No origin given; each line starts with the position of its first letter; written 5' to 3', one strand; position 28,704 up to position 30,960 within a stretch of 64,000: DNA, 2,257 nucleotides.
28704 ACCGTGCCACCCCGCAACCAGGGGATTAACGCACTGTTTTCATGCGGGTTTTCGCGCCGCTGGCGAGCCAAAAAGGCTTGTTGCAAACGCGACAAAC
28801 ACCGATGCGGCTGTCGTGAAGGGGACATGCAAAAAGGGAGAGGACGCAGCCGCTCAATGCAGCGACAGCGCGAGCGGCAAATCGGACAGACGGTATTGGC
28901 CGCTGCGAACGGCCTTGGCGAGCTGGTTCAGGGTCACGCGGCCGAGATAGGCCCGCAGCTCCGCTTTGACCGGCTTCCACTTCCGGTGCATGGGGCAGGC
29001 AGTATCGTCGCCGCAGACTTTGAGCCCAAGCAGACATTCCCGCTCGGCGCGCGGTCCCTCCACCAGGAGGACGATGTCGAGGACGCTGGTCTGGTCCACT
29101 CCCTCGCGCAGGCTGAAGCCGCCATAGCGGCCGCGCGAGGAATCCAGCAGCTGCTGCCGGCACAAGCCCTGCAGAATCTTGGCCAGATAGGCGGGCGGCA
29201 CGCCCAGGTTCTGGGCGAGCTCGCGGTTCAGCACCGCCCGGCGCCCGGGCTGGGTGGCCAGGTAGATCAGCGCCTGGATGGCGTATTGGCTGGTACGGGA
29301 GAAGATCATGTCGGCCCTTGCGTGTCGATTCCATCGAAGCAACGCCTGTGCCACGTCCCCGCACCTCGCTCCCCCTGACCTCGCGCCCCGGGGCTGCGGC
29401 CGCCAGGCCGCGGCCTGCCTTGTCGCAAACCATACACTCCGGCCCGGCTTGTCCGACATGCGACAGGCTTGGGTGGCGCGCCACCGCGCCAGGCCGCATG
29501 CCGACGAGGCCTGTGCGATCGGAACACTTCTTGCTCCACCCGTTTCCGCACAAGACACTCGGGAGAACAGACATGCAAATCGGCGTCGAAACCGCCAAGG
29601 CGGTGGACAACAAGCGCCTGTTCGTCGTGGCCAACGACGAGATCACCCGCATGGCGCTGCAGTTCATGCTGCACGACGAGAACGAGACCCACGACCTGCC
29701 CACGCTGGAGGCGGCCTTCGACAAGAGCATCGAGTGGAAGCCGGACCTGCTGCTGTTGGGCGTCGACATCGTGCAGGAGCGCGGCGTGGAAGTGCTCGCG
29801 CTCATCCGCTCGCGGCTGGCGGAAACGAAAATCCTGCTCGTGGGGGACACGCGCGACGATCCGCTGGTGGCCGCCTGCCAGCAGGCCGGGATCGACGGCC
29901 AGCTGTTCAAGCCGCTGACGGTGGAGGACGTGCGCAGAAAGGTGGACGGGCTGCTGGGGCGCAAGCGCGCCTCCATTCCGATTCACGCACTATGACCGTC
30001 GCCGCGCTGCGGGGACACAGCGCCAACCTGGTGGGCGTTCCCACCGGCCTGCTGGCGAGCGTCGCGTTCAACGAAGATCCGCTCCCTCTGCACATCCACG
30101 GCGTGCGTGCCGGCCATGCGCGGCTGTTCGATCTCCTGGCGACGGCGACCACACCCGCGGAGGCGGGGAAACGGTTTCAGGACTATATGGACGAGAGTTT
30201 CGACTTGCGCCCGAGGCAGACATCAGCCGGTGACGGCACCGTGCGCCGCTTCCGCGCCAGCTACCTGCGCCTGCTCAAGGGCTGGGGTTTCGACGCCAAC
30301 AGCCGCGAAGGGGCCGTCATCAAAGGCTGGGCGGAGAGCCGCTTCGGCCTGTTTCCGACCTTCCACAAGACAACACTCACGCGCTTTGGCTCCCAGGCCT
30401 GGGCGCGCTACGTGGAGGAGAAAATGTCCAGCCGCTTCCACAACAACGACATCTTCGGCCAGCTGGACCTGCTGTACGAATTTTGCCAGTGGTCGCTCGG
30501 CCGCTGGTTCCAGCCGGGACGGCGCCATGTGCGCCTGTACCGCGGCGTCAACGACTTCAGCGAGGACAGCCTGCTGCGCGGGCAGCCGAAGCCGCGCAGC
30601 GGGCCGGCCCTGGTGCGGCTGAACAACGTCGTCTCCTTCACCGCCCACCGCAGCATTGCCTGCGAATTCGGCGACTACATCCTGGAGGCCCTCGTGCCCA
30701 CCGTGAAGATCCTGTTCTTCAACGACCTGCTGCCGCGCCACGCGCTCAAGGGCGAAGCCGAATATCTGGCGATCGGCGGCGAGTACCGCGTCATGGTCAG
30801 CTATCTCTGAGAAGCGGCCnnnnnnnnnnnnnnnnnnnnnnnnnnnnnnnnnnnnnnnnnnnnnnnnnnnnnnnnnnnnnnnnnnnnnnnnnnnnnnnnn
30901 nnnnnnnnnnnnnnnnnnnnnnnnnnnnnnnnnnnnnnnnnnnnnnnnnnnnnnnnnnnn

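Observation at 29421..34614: Extended draT-draG operon: receiver domain in front, ArsC::SagB fusion and rhodanese::ankyrin fusion behind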

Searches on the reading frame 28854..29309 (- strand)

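Call 4: search_protein_families(library=pfam, proteins=[window:28854-29300:-], max_evalue=0.01)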
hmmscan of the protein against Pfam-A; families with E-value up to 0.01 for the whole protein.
window:28854-29300:- (148 aa): 1 family
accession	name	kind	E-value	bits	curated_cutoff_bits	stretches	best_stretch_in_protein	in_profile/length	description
PF02082.26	Rrf2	-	1.8e-29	103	30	1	1-129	2-131/132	Iron-dependent Transcriptional regulator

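Call 5: search_protein_families(library=ncbifam, proteins=[window:28854-29309:-], max_evalue=0.01)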
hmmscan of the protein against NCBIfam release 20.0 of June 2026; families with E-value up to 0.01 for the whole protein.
window:28854-29309:- (151 aa): 8 families
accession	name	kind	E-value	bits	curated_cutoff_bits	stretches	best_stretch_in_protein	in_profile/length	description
TIGR00738.1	rrf2_super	superfamily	1.2e-29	102.8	73.3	1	1-131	1-131/132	Rrf2 family transcriptional regulator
TIGR02010.1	IscR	equivalog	3.9e-17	62.4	207.55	1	6-132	6-131/135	Fe-S cluster assembly transcriptional regulator IscR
TIGR02944.1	suf_reg_Xantho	equivalog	1.4e-15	57.8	110.65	1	4-129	5-129/130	SUF system Fe-S cluster assembly regulator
NF047409.1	Cys_reg_CymR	equivalog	2.4e-12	47.2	195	1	3-136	3-129/139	cysteine metabolism transcriptional regulator CymR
NF008886.0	PRK11920.1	equivalog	3e-12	46.5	193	1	2-106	2-106/153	iron-responsive transcriptional regulator RirA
NF008240.0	PRK11014.1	equivalog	3.3e-09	36.9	182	1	7-132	7-129/141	nitric oxide-sensing transcriptional repressor NsrR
NF008110.0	PRK10857.1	equivalog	7e-08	32.4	275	1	6-132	6-131/164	Fe-S cluster assembly transcriptional regulator IscR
NF041852.1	trans_reg_HypR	equivalog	0.00046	20.2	180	1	11-79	9-76/139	redox-sensitive transcriptional regulator HypR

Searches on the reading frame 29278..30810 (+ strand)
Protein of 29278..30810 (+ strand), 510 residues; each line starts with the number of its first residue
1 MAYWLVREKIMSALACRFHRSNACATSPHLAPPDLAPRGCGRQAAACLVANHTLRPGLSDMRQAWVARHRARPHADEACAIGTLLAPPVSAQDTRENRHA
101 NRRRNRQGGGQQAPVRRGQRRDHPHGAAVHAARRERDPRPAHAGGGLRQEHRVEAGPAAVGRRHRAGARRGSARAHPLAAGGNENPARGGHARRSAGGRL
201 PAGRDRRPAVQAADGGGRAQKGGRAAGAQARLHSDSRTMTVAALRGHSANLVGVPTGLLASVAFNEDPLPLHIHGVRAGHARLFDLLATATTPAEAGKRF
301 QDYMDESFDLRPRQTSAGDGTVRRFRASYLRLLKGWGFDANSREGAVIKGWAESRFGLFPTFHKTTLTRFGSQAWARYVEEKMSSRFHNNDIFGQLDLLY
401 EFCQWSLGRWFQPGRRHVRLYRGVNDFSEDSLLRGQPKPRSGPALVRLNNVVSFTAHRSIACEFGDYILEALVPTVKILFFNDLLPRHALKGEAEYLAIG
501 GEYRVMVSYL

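Call 4: search_protein_families(library=pfam, proteins=[window:29278-30810:+], max_evalue=0.01)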
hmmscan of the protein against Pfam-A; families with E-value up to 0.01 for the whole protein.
window:29278-30810:+ (510 aa): 1 family
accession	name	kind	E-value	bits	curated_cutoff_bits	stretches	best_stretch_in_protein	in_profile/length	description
PF07357.16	DRAT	-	1.6e-102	342.6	25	1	250-506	2-255/256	Dinitrogenase reductase ADP-ribosyltransferase (DRAT)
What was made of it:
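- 29992..30810 (+): draT, dinitrogenase reductase ADP-ribosyltransferase (272 aa). PF07357, 1.6e-102, profile positions 2-255 of 256 (call 4).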
